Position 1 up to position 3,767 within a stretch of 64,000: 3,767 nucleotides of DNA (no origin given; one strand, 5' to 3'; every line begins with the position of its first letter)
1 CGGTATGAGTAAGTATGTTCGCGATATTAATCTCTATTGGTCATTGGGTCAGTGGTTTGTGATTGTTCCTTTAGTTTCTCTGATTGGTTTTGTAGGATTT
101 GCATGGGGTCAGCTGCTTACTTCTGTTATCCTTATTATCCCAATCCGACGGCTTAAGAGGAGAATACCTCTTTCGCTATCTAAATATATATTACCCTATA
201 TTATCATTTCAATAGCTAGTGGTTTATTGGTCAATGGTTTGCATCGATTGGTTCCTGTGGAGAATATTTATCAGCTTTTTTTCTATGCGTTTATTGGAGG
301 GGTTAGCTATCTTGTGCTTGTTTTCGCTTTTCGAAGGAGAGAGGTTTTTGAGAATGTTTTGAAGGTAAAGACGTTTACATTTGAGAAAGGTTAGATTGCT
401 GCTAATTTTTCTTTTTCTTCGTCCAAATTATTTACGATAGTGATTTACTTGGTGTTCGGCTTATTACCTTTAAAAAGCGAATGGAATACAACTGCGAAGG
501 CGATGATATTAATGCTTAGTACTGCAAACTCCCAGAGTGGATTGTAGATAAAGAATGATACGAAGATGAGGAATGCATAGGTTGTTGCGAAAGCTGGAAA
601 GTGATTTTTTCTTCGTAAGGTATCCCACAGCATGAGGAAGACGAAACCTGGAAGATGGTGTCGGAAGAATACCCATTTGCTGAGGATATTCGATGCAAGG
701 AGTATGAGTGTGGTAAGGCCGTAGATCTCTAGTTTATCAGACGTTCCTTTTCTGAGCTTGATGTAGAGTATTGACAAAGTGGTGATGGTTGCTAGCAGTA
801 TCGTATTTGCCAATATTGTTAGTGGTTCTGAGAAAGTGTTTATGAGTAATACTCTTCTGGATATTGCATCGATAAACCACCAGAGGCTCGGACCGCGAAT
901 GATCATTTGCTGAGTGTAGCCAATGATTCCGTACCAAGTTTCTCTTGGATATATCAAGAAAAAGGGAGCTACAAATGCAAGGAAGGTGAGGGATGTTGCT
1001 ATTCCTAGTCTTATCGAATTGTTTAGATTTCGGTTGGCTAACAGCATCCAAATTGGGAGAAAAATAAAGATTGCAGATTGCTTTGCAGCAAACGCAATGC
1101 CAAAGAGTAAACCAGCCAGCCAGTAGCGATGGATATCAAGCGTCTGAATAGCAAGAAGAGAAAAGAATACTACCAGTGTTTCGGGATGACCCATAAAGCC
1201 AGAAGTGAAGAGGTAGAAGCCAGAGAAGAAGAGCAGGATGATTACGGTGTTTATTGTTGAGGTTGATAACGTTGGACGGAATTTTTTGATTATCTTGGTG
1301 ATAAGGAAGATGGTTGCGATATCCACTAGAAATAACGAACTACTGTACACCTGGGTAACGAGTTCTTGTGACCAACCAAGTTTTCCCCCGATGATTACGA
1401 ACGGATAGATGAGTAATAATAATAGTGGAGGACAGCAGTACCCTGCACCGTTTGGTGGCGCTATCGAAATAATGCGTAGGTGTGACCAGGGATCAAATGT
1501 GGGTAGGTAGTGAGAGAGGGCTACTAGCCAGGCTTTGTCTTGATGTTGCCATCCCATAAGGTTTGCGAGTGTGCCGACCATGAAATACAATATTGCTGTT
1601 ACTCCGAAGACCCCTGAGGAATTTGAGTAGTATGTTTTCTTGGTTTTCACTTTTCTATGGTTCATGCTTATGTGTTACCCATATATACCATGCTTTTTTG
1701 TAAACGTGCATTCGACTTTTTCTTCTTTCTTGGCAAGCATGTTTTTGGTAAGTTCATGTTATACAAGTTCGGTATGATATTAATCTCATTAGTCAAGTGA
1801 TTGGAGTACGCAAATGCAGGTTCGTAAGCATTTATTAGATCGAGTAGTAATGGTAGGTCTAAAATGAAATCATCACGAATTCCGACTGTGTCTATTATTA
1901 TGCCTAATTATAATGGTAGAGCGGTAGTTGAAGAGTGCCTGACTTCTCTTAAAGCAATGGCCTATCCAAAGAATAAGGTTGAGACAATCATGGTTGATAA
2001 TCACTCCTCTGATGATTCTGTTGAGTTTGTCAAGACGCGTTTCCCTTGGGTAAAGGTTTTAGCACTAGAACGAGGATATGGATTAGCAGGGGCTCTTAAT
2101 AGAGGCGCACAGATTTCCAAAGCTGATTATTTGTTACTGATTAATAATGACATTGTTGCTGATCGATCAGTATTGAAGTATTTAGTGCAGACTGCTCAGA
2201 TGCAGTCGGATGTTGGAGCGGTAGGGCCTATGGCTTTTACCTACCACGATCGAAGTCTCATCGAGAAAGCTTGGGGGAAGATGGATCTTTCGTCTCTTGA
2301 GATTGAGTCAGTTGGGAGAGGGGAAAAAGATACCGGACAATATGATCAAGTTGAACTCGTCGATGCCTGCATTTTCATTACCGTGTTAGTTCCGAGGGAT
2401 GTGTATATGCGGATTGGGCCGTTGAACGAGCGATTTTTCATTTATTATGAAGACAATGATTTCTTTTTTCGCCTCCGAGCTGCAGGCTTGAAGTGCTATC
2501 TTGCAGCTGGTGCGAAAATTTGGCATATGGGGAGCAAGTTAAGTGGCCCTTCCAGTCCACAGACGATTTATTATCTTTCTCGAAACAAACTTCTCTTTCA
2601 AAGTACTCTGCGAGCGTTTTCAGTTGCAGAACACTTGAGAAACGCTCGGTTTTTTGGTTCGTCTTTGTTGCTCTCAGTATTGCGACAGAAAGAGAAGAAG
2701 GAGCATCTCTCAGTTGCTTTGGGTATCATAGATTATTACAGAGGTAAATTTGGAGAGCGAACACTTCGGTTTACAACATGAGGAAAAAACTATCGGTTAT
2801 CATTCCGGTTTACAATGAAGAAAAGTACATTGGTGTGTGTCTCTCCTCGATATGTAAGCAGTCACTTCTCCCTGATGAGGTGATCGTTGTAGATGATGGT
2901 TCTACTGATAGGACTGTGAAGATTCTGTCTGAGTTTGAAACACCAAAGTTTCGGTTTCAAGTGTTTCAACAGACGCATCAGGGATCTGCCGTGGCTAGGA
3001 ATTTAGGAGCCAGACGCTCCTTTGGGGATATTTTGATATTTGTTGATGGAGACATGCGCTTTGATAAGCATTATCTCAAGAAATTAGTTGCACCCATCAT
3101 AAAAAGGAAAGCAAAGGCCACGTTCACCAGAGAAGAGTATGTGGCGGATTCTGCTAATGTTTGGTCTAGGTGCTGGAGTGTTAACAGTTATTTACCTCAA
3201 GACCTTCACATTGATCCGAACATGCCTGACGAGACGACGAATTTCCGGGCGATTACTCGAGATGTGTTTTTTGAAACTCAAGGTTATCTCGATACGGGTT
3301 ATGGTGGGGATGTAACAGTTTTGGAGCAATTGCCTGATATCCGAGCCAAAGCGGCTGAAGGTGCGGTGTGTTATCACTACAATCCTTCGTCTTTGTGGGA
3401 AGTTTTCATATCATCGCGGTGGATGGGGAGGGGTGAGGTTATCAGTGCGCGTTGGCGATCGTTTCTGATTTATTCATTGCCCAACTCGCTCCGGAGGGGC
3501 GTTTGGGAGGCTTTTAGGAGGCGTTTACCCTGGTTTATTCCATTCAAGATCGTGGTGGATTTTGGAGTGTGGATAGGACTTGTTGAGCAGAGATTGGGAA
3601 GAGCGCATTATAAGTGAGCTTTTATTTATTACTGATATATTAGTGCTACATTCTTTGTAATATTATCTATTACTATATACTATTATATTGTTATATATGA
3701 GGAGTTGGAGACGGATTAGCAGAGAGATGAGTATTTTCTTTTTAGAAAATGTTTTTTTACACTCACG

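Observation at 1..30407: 30-kb AT-rich glycosylation island with heavy methyltransferase content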

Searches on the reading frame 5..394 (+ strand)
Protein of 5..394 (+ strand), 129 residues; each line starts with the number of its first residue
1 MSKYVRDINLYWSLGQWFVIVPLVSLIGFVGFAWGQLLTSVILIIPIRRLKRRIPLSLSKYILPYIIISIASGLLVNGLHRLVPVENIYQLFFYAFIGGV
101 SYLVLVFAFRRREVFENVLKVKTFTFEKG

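Call 5: search_protein_families(library=pfam, proteins=[window:5-394:+], max_evalue=0.01)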
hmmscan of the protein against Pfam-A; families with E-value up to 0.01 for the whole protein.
window:5-394:+ (129 aa): 0 families

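Call 21: search_protein_families(library=ncbifam, proteins=[window:5-394:+], max_evalue=0.01)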
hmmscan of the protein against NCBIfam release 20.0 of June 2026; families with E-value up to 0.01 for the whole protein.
window:5-394:+ (129 aa): 0 families

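Call 30: search_protein_families(library=pfam, proteins=[window:5-394:+], max_evalue=5)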
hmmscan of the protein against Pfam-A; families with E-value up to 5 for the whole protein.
window:5-394:+ (129 aa): 1 family
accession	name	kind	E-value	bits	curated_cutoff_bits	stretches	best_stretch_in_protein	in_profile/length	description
PF07019.17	EMC6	-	2.8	8.9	23.3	0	15-47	14-46/81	EMC6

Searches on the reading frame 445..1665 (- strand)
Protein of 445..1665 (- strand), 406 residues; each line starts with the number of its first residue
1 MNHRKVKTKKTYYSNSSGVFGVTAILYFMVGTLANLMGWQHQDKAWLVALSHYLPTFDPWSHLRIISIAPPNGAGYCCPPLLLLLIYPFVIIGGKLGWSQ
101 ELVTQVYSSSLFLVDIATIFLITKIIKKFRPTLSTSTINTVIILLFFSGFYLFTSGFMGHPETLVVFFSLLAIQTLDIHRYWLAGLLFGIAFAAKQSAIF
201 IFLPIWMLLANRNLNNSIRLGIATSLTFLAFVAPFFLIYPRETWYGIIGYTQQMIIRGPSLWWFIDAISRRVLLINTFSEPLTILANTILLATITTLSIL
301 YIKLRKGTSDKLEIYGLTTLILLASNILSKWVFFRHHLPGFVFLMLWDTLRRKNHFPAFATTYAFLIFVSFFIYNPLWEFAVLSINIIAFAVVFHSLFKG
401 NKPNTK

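Call 5: search_protein_families(library=pfam, proteins=[window:445-1665:-], max_evalue=0.01)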
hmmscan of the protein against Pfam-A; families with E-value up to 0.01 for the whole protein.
window:445-1665:- (406 aa): 1 family
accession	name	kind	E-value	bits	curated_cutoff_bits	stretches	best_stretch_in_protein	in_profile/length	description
PF09594.16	GT87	-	3.9e-06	27.2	25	1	79-323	4-234/237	Glycosyltransferase family 87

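Call 16: find_encoding_contigs(protein=window:445-1665:-, flank=10000, max_places=4)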
Protein window:445-1665:- (406 aa): no gene with exactly this product is on record in the collection.

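Call 21: search_protein_families(library=ncbifam, proteins=[window:445-1665:-], max_evalue=0.01)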
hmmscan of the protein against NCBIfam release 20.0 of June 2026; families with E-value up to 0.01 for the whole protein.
window:445-1665:- (406 aa): 0 families

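Call 74: search_protein_families(library=pfam, proteins=[window:445-1665:-], max_evalue=0.5)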
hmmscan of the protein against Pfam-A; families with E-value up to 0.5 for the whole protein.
window:445-1665:- (406 aa): 2 families
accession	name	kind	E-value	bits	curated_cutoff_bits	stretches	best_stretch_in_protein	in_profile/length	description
PF09594.16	GT87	-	3.9e-06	27.2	25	1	79-323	4-234/237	Glycosyltransferase family 87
PF13231.12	PMT_2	-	0.018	15.7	26.1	1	79-235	3-157/160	Dolichyl-phosphate-mannose-protein mannosyltransferase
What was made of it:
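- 445..1665 (-): GT-C membrane glycosyltransferase, GT87-like. Pfam GT87, 27.2 bits against a cut-off of 25; weak PMT_2 (calls 5, 74).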

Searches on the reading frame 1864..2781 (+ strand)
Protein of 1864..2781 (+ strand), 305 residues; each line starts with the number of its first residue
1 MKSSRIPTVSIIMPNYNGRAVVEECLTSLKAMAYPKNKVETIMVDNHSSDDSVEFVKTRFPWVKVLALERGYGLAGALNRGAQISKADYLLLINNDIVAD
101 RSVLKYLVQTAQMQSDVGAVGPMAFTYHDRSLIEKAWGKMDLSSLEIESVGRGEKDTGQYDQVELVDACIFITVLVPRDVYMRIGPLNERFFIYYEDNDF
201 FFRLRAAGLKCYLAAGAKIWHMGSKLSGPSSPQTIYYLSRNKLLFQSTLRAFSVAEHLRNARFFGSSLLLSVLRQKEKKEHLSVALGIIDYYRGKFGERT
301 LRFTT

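Call 5: search_protein_families(library=pfam, proteins=[window:1864-2781:+], max_evalue=0.01)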
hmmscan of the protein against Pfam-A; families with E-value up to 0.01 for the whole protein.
window:1864-2781:+ (305 aa): 4 families
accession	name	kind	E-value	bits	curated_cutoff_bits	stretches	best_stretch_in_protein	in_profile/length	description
PF00535.33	Glycos_transf_2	-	1.4e-21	77.6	23.3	1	10-137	1-129/168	Glycosyl transferase family 2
PF13641.12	Glyco_tranf_2_3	-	9.4e-16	59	27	1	7-222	1-212/230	Glycosyltransferase like family 2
PF10111.15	Glyco_tranf_2_2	-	4.4e-08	33.4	27.3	1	10-109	1-104/276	Glycosyltransferase like family 2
PF13712.12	Glyco_tranf_2_5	-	1.6e-06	28.5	27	1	65-220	32-186/210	Glycosyltransferase like family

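Call 20: find_encoding_contigs(protein=window:1864-2781:+, flank=10000, max_places=4)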
Protein window:1864-2781:+ (305 aa): 1 contig read that carries it; 1 place shown.
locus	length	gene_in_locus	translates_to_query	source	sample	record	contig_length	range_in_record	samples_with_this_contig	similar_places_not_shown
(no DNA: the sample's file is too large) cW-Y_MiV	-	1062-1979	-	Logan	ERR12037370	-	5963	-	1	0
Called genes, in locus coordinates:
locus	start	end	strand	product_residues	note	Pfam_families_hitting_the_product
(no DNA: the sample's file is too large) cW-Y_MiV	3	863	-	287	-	?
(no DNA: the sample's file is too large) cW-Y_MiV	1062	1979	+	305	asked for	PF00535:Glycos_transf_2, PF10111:Glyco_tranf_2_2 (weak), PF13641:Glyco_tranf_2_3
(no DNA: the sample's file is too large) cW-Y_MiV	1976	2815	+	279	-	PF00535:Glycos_transf_2, PF10111:Glyco_tranf_2_2, PF13641:Glyco_tranf_2_3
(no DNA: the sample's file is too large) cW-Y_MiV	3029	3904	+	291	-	PF13489:Methyltransf_23, PF07021:MetW (weak), PF01209:Ubie_methyltran, PF13847:Methyltransf_31, PF08241:Methyltransf_11, PF08242:Methyltransf_12, PF13649:Methyltransf_25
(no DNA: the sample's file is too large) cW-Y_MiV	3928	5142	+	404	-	PF20706:GT4-conflict (weak), PF00534:Glycos_transf_1, PF13692:Glyco_trans_1_4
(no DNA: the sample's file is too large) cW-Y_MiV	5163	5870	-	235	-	PF00483:NTP_transferase (weak)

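Call 73: search_protein_families(library=ncbifam, proteins=[window:1864-2781:+], max_evalue=0.000001)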
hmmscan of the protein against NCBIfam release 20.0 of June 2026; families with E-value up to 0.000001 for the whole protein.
window:1864-2781:+ (305 aa): 10 families
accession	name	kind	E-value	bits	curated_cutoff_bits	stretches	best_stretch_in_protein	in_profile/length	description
TIGR03937.1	PgaC_IcaA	equivalog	2.7e-18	66.1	422.3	1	2-120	40-159/407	poly-beta-1,6-N-acetyl-D-glucosamine synthase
TIGR01556.1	rhamnosyltran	subfamily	4.1e-18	65.5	200.55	1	33-284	16-273/281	rhamnosyltransferase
TIGR03965.1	mycofact_glyco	equivalog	7.1e-18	64.7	280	1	4-221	71-280/467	mycofactocin biosynthesis glycosyltransferase MftF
TIGR03111.1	glyc2_xrt_Gpos1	hypoth_equivalog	2.4e-16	59.6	363.95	1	4-137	46-180/439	TIGR03111 family XrtG-associated glycosyltransferase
NF041875.1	EPS_EpsD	equivalog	4.7e-15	55.8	370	1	9-223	1-208/325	exopolysaccharide biosynthesis glycosyltransferase EpsD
TIGR04283.1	glyco_like_mftF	equivalog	2.8e-12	46.7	182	1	9-208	1-173/221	TIGR04283 family arsenosugar biosynthesis glycosyltransferase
NF007482.0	PRK10073.1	equivalog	7e-11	41.7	423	1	4-115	3-114/334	glycosyltransferase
NF038299.1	EPS_HpsN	equivalog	8.2e-10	38.1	425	1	7-228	1-227/317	hormogonium polysaccharide biosynthesis glycosyltransferase HpsN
NF047683.1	TeichurnBiosyTuaG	equivalog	2e-08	34.2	400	1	6-109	5-109/252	teichuronic acid biosynthesis protein TuaG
TIGR03469.1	HpnB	hypoth_equivalog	3.4e-08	32.9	379.25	1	5-114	42-163/386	hopene-associated glycosyltransferase HpnB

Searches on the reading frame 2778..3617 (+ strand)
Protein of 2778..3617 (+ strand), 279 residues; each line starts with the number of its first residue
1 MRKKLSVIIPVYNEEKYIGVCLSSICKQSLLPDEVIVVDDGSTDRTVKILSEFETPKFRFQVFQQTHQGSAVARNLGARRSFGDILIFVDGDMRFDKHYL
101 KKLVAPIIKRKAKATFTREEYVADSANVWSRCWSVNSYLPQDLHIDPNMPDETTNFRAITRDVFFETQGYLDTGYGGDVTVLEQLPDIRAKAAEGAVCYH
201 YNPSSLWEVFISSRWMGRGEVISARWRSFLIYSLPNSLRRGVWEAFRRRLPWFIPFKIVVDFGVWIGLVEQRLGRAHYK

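Call 5: search_protein_families(library=pfam, proteins=[window:2778-3617:+], max_evalue=0.01)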
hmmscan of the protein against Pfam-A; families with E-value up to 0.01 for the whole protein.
window:2778-3617:+ (279 aa): 4 families
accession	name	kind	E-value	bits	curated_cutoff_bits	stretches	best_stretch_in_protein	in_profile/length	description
PF00535.33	Glycos_transf_2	-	1e-35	123.6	23.3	1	6-164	1-164/168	Glycosyl transferase family 2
PF13641.12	Glyco_tranf_2_3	-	6e-13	49.8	27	1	5-129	3-132/230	Glycosyltransferase like family 2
PF10111.15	Glyco_tranf_2_2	-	9.7e-11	42.1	27.3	1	6-105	1-104/276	Glycosyltransferase like family 2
PF13704.12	Glyco_tranf_2_4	-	0.0022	18.9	27.5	1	13-92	2-81/98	Glycosyl transferase family 2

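Call 73: search_protein_families(library=ncbifam, proteins=[window:2778-3617:+], max_evalue=0.000001)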
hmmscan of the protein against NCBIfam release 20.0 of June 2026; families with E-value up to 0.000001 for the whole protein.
window:2778-3617:+ (279 aa): 18 families
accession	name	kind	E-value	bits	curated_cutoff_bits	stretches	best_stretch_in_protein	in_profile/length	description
NF007482.0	PRK10073.1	equivalog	1.6e-22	80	423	1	3-104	6-107/334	glycosyltransferase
NF041875.1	EPS_EpsD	equivalog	3.3e-21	76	370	1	5-102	1-99/325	exopolysaccharide biosynthesis glycosyltransferase EpsD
NF047683.1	TeichurnBiosyTuaG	equivalog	9.3e-20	71.3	400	1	3-127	6-131/252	teichuronic acid biosynthesis protein TuaG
TIGR04283.1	glyco_like_mftF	equivalog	4.9e-19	68.8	182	1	5-185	1-169/221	TIGR04283 family arsenosugar biosynthesis glycosyltransferase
TIGR03937.1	PgaC_IcaA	equivalog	1.3e-16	60.6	422.3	1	3-114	45-157/407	poly-beta-1,6-N-acetyl-D-glucosamine synthase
TIGR03965.1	mycofact_glyco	equivalog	9.7e-16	57.7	280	1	4-109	75-181/467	mycofactocin biosynthesis glycosyltransferase MftF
NF038299.1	EPS_HpsN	equivalog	4.4e-13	48.9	425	1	4-108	2-107/317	hormogonium polysaccharide biosynthesis glycosyltransferase HpsN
NF010496.0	PRK13915.1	equivalog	1.4e-12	47.4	262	1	3-111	31-146/307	glucosyl-3-phosphoglycerate synthase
NF038302.1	EPS_HpsE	equivalog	2.7e-11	43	300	1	4-102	2-106/307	hormogonium polysaccharide biosynthesis glycosyltransferase HpsE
TIGR04242.1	nodulat_NodC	equivalog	6.8e-11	41.7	550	1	5-109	50-158/395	chitooligosaccharide synthase NodC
TIGR03111.1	glyc2_xrt_Gpos1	hypoth_equivalog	1.3e-10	40.7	363.95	1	5-107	51-156/439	TIGR03111 family XrtG-associated glycosyltransferase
NF050050.1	ProtGlycPglI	equivalog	2e-09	37.2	500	1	4-105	3-106/306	GalNAc(5)-diNAcBac-PP-undecaprenol beta-1,3-glucosyltransferase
NF041394.1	GtaseAglG_Halo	equivalog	2.4e-09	36.9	440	1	4-110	2-110/304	glucosyl-dolichyl phosphate glucuronosyltransferase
NF047588.1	GlcsyltransPgfSStrep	equivalog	4.3e-09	36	500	1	4-105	2-108/308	glycosyltransferase PgfS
NF007986.1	PRK10714.1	equivalog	1.6e-08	34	529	1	3-105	6-113/316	undecaprenyl-phosphate 4-deoxy-4-formamido-L-arabinose transferase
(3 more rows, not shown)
